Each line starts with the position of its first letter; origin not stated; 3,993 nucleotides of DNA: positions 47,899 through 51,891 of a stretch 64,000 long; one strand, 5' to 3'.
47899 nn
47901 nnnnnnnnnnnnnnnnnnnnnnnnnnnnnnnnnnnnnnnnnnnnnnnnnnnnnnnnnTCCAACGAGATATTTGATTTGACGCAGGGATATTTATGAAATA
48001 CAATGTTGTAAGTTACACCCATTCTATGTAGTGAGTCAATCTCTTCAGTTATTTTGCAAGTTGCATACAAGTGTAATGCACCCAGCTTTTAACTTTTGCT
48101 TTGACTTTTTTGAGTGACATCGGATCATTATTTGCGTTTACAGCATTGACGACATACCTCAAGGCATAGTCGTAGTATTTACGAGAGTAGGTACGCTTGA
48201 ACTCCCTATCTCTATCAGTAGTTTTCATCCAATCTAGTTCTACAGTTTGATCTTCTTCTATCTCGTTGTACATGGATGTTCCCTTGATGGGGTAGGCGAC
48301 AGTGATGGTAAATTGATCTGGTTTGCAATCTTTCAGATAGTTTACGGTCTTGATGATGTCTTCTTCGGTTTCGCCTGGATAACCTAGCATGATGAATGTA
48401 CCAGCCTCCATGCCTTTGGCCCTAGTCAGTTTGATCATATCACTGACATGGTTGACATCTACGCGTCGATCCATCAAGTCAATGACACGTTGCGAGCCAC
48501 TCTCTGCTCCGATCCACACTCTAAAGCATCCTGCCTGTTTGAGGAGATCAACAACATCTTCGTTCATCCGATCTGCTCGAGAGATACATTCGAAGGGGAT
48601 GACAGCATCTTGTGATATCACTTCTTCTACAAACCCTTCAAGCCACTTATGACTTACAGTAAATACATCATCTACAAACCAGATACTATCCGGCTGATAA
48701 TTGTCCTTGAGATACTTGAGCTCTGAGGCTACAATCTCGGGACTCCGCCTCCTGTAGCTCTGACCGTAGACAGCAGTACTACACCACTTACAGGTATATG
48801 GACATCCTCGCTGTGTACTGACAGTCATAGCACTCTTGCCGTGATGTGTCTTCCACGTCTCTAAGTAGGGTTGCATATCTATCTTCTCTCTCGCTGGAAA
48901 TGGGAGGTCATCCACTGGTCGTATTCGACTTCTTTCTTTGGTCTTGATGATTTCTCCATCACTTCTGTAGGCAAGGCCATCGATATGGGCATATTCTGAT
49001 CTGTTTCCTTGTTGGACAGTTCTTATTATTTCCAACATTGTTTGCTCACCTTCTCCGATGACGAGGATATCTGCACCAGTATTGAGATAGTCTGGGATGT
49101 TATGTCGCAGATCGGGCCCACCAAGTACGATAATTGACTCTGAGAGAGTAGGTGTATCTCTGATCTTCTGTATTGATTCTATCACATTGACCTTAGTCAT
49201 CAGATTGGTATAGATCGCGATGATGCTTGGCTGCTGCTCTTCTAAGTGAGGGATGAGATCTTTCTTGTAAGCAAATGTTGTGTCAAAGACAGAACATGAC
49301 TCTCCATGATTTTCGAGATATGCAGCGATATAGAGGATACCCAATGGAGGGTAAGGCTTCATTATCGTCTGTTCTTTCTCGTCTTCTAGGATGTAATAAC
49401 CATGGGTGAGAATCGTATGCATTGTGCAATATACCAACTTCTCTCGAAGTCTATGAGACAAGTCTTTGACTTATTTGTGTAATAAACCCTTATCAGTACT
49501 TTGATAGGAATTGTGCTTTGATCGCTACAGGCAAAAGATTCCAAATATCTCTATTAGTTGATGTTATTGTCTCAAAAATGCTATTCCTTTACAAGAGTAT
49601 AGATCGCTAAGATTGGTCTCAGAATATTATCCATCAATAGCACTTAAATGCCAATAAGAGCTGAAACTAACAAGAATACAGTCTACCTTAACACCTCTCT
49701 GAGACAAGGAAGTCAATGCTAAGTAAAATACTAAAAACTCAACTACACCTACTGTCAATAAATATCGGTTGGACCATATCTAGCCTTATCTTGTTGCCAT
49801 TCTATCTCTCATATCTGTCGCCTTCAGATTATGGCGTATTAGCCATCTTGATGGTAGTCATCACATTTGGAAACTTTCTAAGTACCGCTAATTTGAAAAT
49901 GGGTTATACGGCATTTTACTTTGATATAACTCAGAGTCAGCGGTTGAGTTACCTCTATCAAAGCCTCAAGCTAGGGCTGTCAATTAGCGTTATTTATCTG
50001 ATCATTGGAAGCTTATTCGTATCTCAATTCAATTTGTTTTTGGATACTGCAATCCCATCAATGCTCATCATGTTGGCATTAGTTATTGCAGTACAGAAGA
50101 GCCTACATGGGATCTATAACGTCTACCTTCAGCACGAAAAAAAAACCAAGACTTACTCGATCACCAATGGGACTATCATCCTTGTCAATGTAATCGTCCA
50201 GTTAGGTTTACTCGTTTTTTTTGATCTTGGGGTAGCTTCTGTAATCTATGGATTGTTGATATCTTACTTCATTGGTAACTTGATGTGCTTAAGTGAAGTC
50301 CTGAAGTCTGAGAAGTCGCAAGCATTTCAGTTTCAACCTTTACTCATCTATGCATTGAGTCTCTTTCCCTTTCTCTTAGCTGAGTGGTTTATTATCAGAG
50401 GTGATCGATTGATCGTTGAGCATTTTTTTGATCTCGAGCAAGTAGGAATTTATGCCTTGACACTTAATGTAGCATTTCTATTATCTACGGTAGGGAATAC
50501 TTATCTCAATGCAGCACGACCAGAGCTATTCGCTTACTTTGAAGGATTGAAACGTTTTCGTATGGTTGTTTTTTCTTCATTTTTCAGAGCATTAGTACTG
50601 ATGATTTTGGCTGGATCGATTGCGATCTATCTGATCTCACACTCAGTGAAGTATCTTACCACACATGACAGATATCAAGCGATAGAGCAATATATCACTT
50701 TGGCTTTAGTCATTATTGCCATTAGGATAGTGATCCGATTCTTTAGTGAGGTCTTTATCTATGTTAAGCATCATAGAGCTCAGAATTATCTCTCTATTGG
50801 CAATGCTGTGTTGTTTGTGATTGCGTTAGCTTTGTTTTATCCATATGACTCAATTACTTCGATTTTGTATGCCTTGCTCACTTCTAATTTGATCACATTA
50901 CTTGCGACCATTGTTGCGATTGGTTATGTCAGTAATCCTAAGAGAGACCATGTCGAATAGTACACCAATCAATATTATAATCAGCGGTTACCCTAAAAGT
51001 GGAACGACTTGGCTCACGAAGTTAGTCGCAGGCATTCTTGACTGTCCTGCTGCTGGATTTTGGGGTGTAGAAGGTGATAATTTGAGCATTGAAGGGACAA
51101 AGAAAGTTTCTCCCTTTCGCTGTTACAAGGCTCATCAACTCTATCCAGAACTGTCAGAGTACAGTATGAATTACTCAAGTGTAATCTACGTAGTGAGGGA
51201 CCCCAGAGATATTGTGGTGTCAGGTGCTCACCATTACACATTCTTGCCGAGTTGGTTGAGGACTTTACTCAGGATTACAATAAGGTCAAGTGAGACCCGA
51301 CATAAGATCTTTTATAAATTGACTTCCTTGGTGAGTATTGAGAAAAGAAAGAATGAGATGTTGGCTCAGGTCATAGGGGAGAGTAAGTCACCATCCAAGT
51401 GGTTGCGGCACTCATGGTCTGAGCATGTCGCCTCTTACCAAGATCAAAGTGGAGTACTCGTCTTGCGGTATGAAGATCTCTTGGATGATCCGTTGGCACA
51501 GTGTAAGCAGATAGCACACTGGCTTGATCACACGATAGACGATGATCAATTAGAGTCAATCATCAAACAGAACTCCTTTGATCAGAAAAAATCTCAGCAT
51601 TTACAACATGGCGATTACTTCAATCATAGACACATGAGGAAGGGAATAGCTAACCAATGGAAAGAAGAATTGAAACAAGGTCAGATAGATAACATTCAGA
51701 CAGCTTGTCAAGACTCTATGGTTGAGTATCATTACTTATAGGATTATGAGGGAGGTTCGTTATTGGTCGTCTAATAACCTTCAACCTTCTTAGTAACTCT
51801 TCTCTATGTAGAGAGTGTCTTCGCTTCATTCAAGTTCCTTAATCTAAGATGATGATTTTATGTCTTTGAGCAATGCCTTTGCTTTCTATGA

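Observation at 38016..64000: Atypical surface-modification island: three B12-radical-SAM paralogues plus methyl-, sulfo- and GT-C transferases around a giant T9SS adhesin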

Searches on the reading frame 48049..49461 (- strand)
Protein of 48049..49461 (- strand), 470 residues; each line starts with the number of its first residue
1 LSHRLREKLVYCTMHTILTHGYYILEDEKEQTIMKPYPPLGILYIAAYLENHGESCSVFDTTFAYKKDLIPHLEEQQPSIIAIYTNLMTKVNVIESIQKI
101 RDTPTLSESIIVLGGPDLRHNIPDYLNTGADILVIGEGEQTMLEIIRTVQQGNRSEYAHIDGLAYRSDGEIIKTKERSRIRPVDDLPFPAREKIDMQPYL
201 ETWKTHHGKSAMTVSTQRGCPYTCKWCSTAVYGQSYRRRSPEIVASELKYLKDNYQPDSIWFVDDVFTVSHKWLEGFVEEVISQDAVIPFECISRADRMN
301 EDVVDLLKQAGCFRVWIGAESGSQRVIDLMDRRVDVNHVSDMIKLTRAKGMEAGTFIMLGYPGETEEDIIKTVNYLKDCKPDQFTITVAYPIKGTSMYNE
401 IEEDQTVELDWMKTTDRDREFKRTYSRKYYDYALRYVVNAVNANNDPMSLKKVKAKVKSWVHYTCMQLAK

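Call 4: search_protein_families(library=pfam, proteins=[window:48049-49461:-], max_evalue=0.01)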
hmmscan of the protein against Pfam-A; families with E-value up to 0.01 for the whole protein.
window:48049-49461:- (470 aa): 4 families
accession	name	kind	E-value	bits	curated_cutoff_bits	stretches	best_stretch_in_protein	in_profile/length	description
PF04055.27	Radical_SAM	-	2e-22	80.6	29.5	1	214-376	1-166/166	Radical SAM superfamily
PF02310.24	B12-binding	-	3.2e-12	46.8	32.1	1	36-145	11-120/121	B12 binding domain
PF19864.5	Radical_SAM_N2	-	4.5e-05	23.4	29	1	84-156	63-132/151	Radical SAM proteins, N-terminal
PF08497.15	Radical_SAM_N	-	0.00034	20.4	25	1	126-175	157-208/301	Radical SAM N-terminal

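Call 5: search_protein_families(library=ncbifam, proteins=[window:48049-49461:-], max_evalue=0.01)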
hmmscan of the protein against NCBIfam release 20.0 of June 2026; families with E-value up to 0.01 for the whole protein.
window:48049-49461:- (470 aa): 47 families (the best 25 are shown)
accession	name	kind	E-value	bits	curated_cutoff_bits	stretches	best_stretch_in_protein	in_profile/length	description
TIGR02026.1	BchE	equivalog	6.6e-50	170.4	481.35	1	32-413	15-398/497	magnesium-protoporphyrin IX monomethyl ester anaerobic oxidative cyclase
TIGR04479.1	bcpD_PhpK_rSAM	subfamily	1.2e-47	162.5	600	1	33-402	66-432/504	PhpK family radical SAM P-methyltransferase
NF050148.1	rSAM_ApyD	equivalog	1.1e-42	146.3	750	1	23-402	9-394/645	RiPP biosynthesis radical SAM protein ApyD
TIGR04072.2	rSAM_ladder_B12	equivalog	4.4e-40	137.6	360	1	32-379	9-349/443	lipid biosynthesis B12-binding/radical SAM protein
NF038361.1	rSAM_Sden_1168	equivalog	4.3e-39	134.5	575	1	131-405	200-477/560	Sden_1168 family B12-binding radical SAM P-methyltransferase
TIGR03471.1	HpnJ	equivalog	5.7e-37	127.7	577.6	1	146-416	133-402/472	hopanoid biosynthesis associated radical SAM protein HpnJ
TIGR04013.1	B12_SAM_MJ_1487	hypoth_equivalog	5e-30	104.6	251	1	69-379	34-333/382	TIGR04013 family B12-binding domain/radical SAM domain-containing protein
TIGR04014.1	B12_SAM_MJ_0865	equivalog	5.4e-30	104.5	360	2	295-406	252-363/434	methyl-coenzyme M reductase glutamine C-methyltransferase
TIGR03975.1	rSAM_ocin_1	subfamily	2.1e-28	99.2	281.85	1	67-376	118-427/606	RiPP maturation radical SAM C-methyltransferase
TIGR04385.1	B12_rSAM_cofa1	equivalog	1.7e-25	90.2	450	1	39-375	20-360/438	B12 lower ligand biosynthesis radical SAM protein BzaD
TIGR04367.1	HpnR_B12_rSAM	equivalog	2.6e-25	88.9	650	1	38-400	21-372/490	hopanoid C-3 methylase HpnR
NF033070.1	rSAM_AprD4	equivalog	1.3e-22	80.4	500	1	183-401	170-390/456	AprD4 family radical SAM diol-dehydratase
NF033712.0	B12_rSAM_KedN5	subfamily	1e-21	76.8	700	1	129-371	114-362/624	KedN5 family methylcobalamin-dependent radical SAM C-methyltransferase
TIGR04295.1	B12_rSAM_oligo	hypoth_equivalog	1.1e-20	73.8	400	1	127-337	121-319/422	TIGR04295 family B12-binding domain-containing radical SAM protein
TIGR04190.1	B12_SAM_Ta0216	equivalog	1.1e-14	53.9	500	1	39-378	37-393/554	TIGR04190 family B12-binding domain/radical SAM domain protein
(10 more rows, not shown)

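Call 10: find_encoding_contigs(protein=window:48049-49461:-, flank=10000, max_places=6)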
Protein window:48049-49461:- (470 aa): no gene with exactly this product is on record in the collection.

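Call 25: search_solved_structures(query=window:48049-49461:-, max_evalue=0.01)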
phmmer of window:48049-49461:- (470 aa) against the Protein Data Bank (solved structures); distinct sequences matched with E-value up to 0.01: 11.
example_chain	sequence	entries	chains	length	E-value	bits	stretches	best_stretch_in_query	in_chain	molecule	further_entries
9ccb_A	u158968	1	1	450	1e-16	63.8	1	108-434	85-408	Radical SAM core domain-containing protein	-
6fd2_B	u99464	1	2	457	1.3e-16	63.5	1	187-399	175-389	Putative apramycin biosynthetic oxidoreductase 4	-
9n1b_A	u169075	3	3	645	6.6e-08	34.8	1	109-232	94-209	Radical SAM protein | Radical SAM enzyme CysS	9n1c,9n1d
7kdx_A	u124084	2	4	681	9.4e-07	31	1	109-367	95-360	Methyltransferase TokK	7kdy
2qgq_A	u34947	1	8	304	3.7e-06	29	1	215-402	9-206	Protein TM_1862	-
4jc0_A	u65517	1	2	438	8.6e-06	27.8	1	214-402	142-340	Ribosomal protein S12 methylthiotransferase RimO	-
7mjv_A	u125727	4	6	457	0.00091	21.1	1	288-386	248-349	tRNA-2-methylthio-N(6)-dimethylallyladenosine synthase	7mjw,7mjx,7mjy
7mjz_A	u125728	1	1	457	0.0011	20.9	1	288-384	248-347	tRNA-2-methylthio-N(6)-dimethylallyladenosine synthase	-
6iad_A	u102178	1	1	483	0.0067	18.3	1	292-399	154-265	Histone acetyltransferase, ELP3 family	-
6iaz_A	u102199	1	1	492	0.0069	18.2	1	292-399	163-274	Histone acetyltransferase, ELP3 family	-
6ia8_A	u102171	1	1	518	0.0075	18.1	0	292-399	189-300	Histone acetyltransferase, ELP3 family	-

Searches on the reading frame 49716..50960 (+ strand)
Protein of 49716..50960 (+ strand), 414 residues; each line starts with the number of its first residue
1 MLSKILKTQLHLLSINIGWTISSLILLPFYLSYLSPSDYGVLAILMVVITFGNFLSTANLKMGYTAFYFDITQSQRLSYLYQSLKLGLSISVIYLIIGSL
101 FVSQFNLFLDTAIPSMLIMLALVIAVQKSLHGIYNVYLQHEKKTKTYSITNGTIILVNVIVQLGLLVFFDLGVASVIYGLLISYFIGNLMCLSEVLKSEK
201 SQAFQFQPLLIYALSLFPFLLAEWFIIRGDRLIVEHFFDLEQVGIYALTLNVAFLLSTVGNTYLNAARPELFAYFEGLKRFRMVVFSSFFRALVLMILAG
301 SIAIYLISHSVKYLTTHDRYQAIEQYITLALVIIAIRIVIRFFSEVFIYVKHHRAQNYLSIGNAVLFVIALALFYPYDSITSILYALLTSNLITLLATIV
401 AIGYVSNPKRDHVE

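Call 4: search_protein_families(library=pfam, proteins=[window:49716-50960:+], max_evalue=0.01)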
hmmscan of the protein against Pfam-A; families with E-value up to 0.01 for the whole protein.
window:49716-50960:+ (414 aa): 1 family
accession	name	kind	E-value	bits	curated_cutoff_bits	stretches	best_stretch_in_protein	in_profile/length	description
PF13440.11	Polysacc_synt_3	-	1.5e-11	44.5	23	1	34-265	6-233/293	Polysaccharide biosynthesis protein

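Call 5: search_protein_families(library=ncbifam, proteins=[window:49716-50960:+], max_evalue=0.01)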
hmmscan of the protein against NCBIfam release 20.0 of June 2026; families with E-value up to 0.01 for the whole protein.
window:49716-50960:+ (414 aa): 0 families

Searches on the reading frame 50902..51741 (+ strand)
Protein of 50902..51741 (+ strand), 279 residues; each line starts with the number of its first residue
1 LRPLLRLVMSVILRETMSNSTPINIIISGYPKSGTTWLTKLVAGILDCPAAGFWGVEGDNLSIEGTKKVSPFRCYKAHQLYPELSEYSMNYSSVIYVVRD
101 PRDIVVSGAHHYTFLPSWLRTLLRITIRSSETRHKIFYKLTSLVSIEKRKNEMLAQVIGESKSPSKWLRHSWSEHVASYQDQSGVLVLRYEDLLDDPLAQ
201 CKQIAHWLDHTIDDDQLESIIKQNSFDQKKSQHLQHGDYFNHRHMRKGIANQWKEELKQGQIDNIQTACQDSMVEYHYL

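Call 6: search_protein_families(library=pfam, proteins=[window:50902-51741:+], max_evalue=0.01)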
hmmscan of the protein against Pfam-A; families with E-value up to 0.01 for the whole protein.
window:50902-51741:+ (279 aa): 2 families
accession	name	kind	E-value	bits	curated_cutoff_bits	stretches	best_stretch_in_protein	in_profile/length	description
PF00685.33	Sulfotransfer_1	-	1.1e-28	100.8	22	1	24-274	3-252/255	Sulfotransferase domain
PF13469.12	Sulfotransfer_3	-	8.2e-08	33.2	27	0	172-214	175-216/216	Sulfotransferase family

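Call 31: search_protein_families(library=ncbifam, proteins=[window:50902-51741:+], max_evalue=0.01)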
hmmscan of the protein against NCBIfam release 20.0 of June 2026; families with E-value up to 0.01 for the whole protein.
window:50902-51741:+ (279 aa): 0 families
